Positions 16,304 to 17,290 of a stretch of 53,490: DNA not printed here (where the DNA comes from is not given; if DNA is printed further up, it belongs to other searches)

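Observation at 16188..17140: Phage-encoded MazF/PemK/Kid-like endoribonuclease domain fused to an HTH domain, with a translationally coupled upstream small gene (toxin-antitoxin-like pair in the early region)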

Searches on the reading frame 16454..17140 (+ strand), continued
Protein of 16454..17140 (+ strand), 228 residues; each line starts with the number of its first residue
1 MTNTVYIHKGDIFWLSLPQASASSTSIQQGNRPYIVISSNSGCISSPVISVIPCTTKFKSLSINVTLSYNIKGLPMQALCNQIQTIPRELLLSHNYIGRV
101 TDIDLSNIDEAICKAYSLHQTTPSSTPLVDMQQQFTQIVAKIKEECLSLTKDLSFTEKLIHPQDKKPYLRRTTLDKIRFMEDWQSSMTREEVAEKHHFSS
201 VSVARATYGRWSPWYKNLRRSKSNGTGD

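Call 30: find_encoding_contigs(protein=P0104, flank=6000, max_places=2)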
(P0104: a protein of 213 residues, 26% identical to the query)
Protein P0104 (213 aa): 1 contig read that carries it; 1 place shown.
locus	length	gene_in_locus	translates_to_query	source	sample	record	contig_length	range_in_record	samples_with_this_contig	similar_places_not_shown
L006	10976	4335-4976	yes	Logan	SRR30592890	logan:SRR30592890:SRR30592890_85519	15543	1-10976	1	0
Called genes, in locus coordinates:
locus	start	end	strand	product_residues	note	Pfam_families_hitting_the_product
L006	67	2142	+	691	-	PF01612:DNA_pol_A_exo1, PF00476:DNA_pol_A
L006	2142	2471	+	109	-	-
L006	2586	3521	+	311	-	-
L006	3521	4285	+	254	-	-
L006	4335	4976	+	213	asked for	PF02452:PemK_toxin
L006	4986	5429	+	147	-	-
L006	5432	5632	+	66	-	-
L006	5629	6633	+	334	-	PF00154:RecA_N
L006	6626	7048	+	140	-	PF01242:PTPS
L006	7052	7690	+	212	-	-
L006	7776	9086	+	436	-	PF05133:SPP1_portal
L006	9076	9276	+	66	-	-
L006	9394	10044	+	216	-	PF06810:Phage_scaffold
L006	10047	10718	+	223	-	-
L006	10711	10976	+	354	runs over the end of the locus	PF03864:Phage_cap_E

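Call 31: find_encoding_contigs(protein=P0161, flank=6000, max_places=2)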
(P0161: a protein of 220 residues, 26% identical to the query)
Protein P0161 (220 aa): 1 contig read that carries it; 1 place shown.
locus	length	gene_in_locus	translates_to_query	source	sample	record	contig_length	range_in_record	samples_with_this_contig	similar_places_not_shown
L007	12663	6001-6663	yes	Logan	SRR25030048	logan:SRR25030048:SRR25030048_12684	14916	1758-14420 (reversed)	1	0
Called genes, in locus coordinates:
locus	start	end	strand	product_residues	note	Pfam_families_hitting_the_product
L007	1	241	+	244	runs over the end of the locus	?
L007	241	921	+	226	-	PF02592:Vut_1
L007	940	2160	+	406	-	-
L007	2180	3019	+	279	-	-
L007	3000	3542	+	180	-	-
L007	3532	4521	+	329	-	PF06508:QueC (faint)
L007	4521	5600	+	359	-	PF00154:RecA_N, PF13481:AAA_25 (weak), PF21096:RecA_C (weak)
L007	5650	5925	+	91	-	PF00216:Bac_DNA_binding, PF18291:HU-HIG, PF18175:HU-CCDC81_bac_2 (weak)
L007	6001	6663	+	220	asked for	PF02452:PemK_toxin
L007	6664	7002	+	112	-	-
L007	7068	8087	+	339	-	PF00004:AAA, PF13401:AAA_22 (faint), PF13177:DNA_pol3_delta2, PF22608:DNAX_ATPase_lid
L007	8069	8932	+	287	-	PF13177:DNA_pol3_delta2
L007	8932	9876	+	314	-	PF21694:DNA_pol3_delta_C (faint)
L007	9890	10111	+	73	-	-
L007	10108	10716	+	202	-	PF01966:HD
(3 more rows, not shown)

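Call 43: predict_structure(alignment_id=A3)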
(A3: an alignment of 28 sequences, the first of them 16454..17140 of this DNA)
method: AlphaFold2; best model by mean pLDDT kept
length: 228 residues; sequences in the alignment: 28
mean_pLDDT: 87.6   pTM: 0.56
mean pLDDT of the five models: 87.6, 87.0, 86.5, 85.6, 85.4
residues with pLDDT >= 90: 160; 70-90: 29; 50-70: 39; < 50: 0
segments of 3 or more residues with pLDDT < 50: none
pLDDT, mean of each block of 10 residues (from residue 1): 84 88 60 97 97 97 97 97 96 96 98 87 63 90 86 58 65 93 98 94 97 97 78
secondary structure, 60 per line:
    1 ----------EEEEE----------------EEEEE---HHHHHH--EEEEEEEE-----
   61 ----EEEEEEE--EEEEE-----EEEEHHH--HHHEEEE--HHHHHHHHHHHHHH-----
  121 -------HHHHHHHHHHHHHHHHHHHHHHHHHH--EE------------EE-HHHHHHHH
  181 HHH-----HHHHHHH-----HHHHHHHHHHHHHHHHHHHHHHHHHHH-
elements in order: E11-15 E32-36 H40-45 E48-55 E65-71 E74-78 E84-87 E96-99 H102-115 H128-153 H173-183 H189-195 H201-227

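Call 47: search_protein_families(library=ncbifam, proteins=[window:16454-17140:+], max_evalue=5)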
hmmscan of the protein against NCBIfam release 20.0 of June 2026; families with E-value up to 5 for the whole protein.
window:16454-17140:+ (228 aa): 1 family
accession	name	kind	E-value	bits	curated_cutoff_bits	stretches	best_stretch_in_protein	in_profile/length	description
NF007386.0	PRK09907.1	equivalog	5.9e-06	26.2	120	1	8-86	8-81/111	endoribonuclease MazF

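Call 50: fold_search(model_id=the predicted structure, library=viral)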
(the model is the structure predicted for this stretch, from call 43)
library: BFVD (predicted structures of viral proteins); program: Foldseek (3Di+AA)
matches with E <= 10: 511; with E <= 0.001: 15
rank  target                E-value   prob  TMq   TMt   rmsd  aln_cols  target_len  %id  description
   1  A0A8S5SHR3            8.9e-12  1.00  0.44  0.43  19.2       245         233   22  PemK-like protein [Phage sp. ctqZP6]
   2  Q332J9                3.3e-10  1.00  0.45  0.47  18.4       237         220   13  (no name in the UniProt tables at hand)
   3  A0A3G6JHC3            8.9e-10  1.00  0.42  0.83   2.7       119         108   31  Type II toxin-antitoxin system PemK/MazF family toxin [Lactobacillus phage ViSo-2018a]
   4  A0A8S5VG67            3.7e-08  1.00  0.43  0.56  18.1       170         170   18  PemK-like protein [Podoviridae sp. ct6BA50]
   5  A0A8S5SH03            4.2e-08  1.00  0.42  0.67   3.1       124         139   28  PemK-like protein [Siphoviridae sp. ctBCr48]
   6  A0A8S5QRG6            6.7e-08  1.00  0.40  0.40  22.2       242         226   15  PemK-like protein [Myoviridae sp. ctgXL3]
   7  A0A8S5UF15            8.0e-08  1.00  0.40  0.39  18.4       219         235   18  PemK-like protein [Myoviridae sp. ctcyQ27]
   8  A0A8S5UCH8            9.5e-08  1.00  0.39  0.36  18.1       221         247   16  PemK-like protein [Siphoviridae sp. ctgN495]
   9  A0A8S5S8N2            1.6e-07  1.00  0.43  0.80   2.2       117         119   21  PemK-like protein [Phage sp. ctGns7]
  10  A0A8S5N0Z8            2.4e-07  1.00  0.39  0.49  14.4       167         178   16  Endoribonuclease [Siphoviridae sp. ctpbb7]
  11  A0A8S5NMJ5            1.9e-06  1.00  0.39  0.34  14.2       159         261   13  Uncharacterized protein [Siphoviridae sp. ctGMq5]
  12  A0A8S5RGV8            1.1e-05  1.00  0.38  0.33  16.1       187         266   14  PemK-like protein [virus sp. ctiha2]
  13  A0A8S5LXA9            1.9e-05  1.00  0.43  0.76   3.4       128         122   17  Endoribonuclease [Siphoviridae sp. ctRiO19]
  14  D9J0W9                3.9e-05  1.00  0.42  0.46   4.6       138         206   14  Gp171 [Brochothrix phage A9]
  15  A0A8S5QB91            7.5e-05  1.00  0.39  0.47   5.5       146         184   12  PemK-like protein [Myoviridae sp. ctdv95]
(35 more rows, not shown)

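Call 51: find_related_loci(query=A5, collection=viral_contigs, flank=3000)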
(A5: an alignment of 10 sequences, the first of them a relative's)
Query A5 (211 aa) in viral_contigs; peptide patterns used: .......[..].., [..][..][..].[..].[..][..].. (x = any residue, [..] = any of these).
63 stretches matched a pattern; 50 encode a relative of the query (tblastn E <= 1e-3); 50 distinct loci.
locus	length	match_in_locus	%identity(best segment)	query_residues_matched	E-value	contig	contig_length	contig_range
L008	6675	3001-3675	38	2-208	8e-48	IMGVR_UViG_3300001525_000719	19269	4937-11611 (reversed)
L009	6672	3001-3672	43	1-205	3e-47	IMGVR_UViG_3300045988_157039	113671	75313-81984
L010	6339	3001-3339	36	6-114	9e-12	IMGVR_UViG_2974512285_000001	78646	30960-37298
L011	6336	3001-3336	35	8-114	9e-12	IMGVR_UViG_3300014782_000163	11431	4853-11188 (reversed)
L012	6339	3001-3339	35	6-114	2e-11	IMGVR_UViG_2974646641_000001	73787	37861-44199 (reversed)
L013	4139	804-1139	33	8-114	3e-11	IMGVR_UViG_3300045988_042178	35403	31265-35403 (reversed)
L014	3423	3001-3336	33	8-114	5e-11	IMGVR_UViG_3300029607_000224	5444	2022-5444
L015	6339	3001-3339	35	6-114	6e-11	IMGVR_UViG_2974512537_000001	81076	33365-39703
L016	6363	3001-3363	31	8-123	1e-10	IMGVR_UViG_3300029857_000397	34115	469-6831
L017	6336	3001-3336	33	8-114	2e-10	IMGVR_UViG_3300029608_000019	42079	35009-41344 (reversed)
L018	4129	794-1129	33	8-114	1e-10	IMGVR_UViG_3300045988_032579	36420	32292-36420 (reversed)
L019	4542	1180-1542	31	8-123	2e-10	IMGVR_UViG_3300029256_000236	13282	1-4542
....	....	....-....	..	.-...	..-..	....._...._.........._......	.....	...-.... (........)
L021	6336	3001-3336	32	8-114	2e-10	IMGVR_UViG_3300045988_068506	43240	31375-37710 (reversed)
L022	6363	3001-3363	30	8-123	3e-10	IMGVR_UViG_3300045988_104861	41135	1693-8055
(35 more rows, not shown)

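Call 66: fold_search(model_id=the predicted structure, library=pdb)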
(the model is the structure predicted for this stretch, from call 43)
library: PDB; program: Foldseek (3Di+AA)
matches with E <= 10: 625; with E <= 0.001: 132
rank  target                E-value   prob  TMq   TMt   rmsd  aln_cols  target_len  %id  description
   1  9g48_A                4.2e-09  1.00  0.43  0.81   2.4       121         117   24  Staphylococcus aureus MazF in complex with Nanobody 6 (released 2024-07-24)
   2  6kyt_H                5.6e-09  1.00  0.43  0.81   3.0       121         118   28  The structure of the M. tb toxin MazEF-mt1 complex (released 2020-08-05)
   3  6kyt_D                7.1e-09  1.00  0.42  0.78   3.2       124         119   27  The structure of the M. tb toxin MazEF-mt1 complex (released 2020-08-05)
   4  5hjz_A                8.5e-09  1.00  0.41  0.79   3.0       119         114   29  Structure of M. tuberculosis MazF-mt1 (Rv2801c) in complex with RNA (released 2017-01-18)
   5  4mzp_E                1.0e-08  1.00  0.41  0.82   2.7       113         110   23  MazF from S. aureus crystal form III, C2221, 2.7 A (released 2014-05-21)
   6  4mdx_A                1.2e-08  1.00  0.43  0.81   2.5       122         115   24  Crystal structure of Bacillus subtilis MazF in complex with RNA (released 2013-10-23)
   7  6kyt_B                1.3e-08  1.00  0.42  0.76   3.4       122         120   29  The structure of the M. tb toxin MazEF-mt1 complex (released 2020-08-05)
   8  5hjz_B                1.4e-08  1.00  0.43  0.82   2.5       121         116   27  Structure of M. tuberculosis MazF-mt1 (Rv2801c) in complex with RNA (released 2017-01-18)
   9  9g7k_B                1.4e-08  1.00  0.44  0.80   2.4       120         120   22  Staphylococcus aureus MazF in complex with Nanobody 12 (released 2024-07-31)
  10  4mzm_C                1.5e-08  1.00  0.43  0.86   2.5       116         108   23  MazF from S. aureus crystal form I, P212121, 2.1 A (released 2014-05-28)
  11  9g7k_E                1.5e-08  1.00  0.43  0.80   2.5       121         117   24  Staphylococcus aureus MazF in complex with Nanobody 12 (released 2024-07-31)
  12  6kys_B                1.5e-08  1.00  0.41  0.73   3.1       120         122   28  The structure of the M. tb toxin MazF-mt1 (released 2020-08-05)
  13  9g7k_A                1.8e-08  1.00  0.43  0.79   2.7       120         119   23  Staphylococcus aureus MazF in complex with Nanobody 12 (released 2024-07-31)
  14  9g1y_B                2.2e-08  1.00  0.44  0.82   2.3       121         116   22  Staphycoccus aureus MazF in complex with Nabobody 3 (released 2024-07-24)
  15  7du5_B                2.2e-08  1.00  0.43  0.79   2.8       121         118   26  The structure of the M.tb MazF-mt1 toxin in complex with a fragment of cognate antitoxin (released 2022-01-12)
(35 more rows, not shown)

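Call 83: find_related_loci(query=A6, collection=genome_contigs, flank=3000)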
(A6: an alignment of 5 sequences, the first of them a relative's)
Query A6 (211 aa) in genome_contigs; peptide patterns used: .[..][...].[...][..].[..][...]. (x = any residue, [..] = any of these).
6 stretches matched a pattern, but none encodes a relative of the query by tblastn (E <= 1e-3).

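Call 84: find_related_loci(query=A1, collection=genome_contigs, flank=3000)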
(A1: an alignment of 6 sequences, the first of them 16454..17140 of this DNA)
Query A1 (228 aa) in genome_contigs; peptide patterns used: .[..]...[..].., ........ (x = any residue, [..] = any of these).
39 stretches matched a pattern; 1 encode a relative of the query (tblastn E <= 1e-3); 1 distinct loci.
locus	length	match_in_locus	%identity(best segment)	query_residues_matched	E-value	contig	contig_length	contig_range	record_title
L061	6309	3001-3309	26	7-109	7e-7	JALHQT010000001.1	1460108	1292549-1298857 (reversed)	MAG: Anaerolineae bacterium isolate maxbin.031 c_000000000006, whole genome shotgun sequence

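Call 85: find_related_loci(query=A1, collection=viral_contigs, flank=1500)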
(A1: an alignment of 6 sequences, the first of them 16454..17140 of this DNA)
Query A1 (228 aa) in viral_contigs; peptide patterns used: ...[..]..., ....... (x = any residue, [..] = any of these).
52 stretches matched a pattern, but none encodes a relative of the query by tblastn (E <= 1e-3).
